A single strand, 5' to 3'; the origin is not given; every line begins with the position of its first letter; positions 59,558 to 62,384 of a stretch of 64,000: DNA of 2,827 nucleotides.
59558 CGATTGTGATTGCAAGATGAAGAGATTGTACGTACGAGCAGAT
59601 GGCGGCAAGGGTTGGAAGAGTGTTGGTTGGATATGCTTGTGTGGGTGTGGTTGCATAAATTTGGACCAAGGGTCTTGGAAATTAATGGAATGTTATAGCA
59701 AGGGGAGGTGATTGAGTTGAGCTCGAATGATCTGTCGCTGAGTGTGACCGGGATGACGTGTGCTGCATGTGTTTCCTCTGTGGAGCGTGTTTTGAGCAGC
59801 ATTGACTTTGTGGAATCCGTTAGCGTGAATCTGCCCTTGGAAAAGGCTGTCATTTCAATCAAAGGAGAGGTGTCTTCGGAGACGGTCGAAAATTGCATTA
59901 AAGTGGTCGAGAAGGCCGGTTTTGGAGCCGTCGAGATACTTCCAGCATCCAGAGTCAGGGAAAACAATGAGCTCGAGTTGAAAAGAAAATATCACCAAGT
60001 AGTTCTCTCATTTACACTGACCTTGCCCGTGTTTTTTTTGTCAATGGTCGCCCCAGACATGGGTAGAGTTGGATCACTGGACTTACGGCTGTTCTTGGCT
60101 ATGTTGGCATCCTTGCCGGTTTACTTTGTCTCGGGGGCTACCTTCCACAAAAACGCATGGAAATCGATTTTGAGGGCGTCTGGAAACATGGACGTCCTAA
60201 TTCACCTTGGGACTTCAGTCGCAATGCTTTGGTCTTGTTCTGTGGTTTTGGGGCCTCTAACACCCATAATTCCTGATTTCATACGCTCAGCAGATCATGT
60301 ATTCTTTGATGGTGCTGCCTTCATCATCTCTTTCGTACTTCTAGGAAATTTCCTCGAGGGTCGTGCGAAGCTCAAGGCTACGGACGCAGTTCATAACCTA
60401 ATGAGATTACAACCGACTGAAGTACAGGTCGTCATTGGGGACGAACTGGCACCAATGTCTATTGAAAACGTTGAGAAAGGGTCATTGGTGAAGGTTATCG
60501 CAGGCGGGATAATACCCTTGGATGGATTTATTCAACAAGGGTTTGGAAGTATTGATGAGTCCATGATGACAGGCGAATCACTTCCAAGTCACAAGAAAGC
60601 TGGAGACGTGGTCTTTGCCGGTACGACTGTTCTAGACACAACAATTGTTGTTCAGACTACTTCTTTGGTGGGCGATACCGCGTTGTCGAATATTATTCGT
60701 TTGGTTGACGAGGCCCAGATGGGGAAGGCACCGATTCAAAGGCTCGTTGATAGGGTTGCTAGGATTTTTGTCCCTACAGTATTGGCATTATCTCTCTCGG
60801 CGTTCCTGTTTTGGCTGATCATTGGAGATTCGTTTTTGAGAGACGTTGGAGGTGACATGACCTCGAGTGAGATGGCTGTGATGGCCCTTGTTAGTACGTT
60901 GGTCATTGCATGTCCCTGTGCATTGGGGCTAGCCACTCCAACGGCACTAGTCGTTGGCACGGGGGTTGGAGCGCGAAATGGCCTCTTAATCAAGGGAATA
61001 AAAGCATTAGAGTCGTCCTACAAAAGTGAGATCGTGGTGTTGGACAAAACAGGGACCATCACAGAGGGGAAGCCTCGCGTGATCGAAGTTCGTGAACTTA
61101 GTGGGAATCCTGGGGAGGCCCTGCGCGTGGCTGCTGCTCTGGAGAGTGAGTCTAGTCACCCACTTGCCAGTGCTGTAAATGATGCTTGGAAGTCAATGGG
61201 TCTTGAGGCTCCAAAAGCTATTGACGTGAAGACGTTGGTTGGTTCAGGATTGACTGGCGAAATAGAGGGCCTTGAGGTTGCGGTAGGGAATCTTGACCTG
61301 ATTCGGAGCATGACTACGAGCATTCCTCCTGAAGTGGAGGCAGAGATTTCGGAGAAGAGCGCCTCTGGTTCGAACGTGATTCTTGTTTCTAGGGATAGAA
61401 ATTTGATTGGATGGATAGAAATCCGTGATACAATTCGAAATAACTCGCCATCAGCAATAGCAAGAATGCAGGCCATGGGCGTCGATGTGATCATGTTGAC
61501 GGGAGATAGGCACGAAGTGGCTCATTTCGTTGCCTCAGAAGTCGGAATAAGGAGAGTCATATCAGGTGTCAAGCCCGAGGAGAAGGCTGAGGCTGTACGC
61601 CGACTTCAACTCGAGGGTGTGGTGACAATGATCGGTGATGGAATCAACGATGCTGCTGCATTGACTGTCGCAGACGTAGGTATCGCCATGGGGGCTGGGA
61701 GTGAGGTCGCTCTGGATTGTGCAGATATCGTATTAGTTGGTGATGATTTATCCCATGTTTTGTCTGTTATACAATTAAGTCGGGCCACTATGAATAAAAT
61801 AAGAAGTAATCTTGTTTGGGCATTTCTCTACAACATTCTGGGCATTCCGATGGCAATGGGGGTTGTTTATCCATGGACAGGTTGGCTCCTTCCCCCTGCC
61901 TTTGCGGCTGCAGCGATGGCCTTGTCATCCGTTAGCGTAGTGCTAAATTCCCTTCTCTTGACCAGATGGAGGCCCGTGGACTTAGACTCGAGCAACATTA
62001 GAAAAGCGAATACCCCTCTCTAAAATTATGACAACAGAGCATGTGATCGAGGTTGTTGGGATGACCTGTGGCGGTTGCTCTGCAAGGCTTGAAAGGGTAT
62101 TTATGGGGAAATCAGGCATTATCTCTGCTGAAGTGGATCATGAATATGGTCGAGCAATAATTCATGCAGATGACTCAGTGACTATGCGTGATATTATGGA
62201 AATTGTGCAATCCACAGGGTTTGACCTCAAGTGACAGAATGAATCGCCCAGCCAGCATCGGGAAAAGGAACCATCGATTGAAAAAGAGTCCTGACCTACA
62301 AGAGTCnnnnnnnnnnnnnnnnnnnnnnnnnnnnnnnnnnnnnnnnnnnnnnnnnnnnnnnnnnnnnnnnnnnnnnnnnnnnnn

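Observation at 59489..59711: Hidden 59-codon Cys-rich ORF, apparently leaderless from a palindromic TATA/operator and GTGA-coupled to copA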

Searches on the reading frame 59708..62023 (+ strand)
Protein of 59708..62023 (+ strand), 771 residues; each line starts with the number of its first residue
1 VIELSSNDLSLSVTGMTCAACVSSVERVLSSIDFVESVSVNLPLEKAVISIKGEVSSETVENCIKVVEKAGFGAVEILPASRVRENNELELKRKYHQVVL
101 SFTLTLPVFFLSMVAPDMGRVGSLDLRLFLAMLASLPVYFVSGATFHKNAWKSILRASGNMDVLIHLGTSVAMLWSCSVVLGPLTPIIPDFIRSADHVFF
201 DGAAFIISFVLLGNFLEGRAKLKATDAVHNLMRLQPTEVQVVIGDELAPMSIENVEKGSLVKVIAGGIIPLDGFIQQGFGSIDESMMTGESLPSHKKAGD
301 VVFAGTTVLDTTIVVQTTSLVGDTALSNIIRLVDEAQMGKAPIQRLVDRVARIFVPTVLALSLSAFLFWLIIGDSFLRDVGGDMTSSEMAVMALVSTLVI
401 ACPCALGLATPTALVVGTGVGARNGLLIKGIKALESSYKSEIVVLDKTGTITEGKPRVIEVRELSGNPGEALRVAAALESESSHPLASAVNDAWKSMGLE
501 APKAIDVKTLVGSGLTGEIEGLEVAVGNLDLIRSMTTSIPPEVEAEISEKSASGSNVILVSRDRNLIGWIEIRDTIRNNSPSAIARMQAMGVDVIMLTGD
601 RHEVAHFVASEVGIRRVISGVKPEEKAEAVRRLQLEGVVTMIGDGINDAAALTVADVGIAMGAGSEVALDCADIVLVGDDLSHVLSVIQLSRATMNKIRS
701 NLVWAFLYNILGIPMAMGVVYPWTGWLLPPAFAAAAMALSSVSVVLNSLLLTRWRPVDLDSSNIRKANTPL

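Call 4: search_protein_families(library=pfam, proteins=[window:59708-62023:+], max_evalue=1)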
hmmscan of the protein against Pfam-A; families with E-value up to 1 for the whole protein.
window:59708-62023:+ (771 aa): 5 families
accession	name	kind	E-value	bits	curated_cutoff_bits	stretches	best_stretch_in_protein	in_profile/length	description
PF00122.25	E1-E2_ATPase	-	7.4e-48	162.9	28.1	1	234-424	2-181/181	E1-E2 ATPase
PF00702.32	Hydrolase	-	4.8e-25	89.5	26.4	1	442-655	3-190/191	haloacid dehalogenase-like hydrolase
PF00403.32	HMA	-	5.7e-11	43.1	24.8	1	11-72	2-61/62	Heavy-metal-associated domain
PF08282.18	Hydrolase_3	-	6.9e-05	23.1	20.9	1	639-676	206-243/255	haloacid dehalogenase-like hydrolase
PF21128.4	MCM4_WHD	-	0.051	14.1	24.4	1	621-645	44-68/75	MCM4, winged helix domain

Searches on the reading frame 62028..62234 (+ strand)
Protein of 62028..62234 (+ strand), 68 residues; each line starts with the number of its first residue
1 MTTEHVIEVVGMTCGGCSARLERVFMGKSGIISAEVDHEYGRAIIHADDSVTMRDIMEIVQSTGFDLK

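Call 4: search_protein_families(library=pfam, proteins=[window:62028-62234:+], max_evalue=1)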
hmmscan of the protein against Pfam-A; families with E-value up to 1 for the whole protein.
window:62028-62234:+ (68 aa): 2 families
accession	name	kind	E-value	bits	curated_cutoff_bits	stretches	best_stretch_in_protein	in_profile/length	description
PF00403.32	HMA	-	2.9e-11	44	24.8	1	6-66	1-62/62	Heavy-metal-associated domain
PF06684.16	AA_synth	-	0.13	12.2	27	1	26-58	75-107/175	Amino acid synthesis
